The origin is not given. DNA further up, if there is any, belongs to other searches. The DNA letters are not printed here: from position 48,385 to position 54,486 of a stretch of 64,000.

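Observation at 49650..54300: ~4.6-kb coding tract that is essentially a continuous array of N-glycosylation sequons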

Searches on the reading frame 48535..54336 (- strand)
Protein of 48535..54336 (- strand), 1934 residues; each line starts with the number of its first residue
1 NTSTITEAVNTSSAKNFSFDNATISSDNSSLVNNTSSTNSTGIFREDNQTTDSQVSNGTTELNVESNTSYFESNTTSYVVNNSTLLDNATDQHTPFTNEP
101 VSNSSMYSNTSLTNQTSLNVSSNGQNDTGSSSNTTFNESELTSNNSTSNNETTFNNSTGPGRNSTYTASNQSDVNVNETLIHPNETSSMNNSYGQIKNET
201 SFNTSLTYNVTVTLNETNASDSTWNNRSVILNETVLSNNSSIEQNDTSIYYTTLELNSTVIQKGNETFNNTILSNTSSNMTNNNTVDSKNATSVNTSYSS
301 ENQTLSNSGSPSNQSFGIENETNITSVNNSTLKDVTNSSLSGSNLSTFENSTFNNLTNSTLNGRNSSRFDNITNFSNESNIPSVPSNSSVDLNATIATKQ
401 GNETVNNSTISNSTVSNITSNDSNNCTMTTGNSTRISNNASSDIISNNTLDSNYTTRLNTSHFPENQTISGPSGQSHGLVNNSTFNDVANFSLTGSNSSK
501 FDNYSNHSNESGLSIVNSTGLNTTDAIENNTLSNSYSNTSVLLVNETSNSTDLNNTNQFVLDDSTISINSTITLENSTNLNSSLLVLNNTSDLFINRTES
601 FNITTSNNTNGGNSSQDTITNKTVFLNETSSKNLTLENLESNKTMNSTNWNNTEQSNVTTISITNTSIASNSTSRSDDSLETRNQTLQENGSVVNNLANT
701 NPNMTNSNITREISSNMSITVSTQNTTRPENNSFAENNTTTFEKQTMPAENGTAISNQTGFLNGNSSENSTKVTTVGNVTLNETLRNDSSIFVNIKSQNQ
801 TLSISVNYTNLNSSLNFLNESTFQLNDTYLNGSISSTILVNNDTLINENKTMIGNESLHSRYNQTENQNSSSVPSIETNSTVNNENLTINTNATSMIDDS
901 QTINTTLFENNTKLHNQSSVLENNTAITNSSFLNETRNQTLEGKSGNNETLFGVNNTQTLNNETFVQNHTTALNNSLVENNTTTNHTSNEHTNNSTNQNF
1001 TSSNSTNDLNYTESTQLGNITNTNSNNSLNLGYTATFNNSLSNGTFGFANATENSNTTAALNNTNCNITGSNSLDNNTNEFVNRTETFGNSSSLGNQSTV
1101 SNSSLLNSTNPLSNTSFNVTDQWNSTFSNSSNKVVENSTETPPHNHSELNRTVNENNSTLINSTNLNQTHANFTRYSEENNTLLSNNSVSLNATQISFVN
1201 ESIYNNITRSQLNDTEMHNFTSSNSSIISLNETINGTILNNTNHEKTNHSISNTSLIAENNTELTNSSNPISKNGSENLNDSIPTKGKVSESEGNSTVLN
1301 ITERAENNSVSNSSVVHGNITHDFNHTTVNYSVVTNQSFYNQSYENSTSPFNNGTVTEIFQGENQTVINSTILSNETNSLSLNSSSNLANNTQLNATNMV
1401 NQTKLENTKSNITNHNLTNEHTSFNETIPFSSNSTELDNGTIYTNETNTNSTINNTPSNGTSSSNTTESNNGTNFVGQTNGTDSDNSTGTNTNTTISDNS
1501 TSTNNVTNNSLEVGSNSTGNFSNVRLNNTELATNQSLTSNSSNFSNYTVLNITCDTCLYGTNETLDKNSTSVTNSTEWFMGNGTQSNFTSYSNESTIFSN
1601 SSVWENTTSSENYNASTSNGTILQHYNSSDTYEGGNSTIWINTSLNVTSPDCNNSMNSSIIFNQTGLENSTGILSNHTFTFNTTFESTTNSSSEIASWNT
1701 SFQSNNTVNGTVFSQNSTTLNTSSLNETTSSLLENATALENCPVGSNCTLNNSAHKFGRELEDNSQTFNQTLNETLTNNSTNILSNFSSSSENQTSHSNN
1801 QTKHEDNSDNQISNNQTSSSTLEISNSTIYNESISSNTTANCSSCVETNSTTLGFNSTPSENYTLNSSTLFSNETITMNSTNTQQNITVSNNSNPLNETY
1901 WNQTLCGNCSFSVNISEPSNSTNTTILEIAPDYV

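Call 8: search_protein_families(library=pfam, proteins=[window:48535-54336:-], max_evalue=0.01)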
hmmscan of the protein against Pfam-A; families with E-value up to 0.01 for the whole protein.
window:48535-54336:- (1934 aa): 0 families
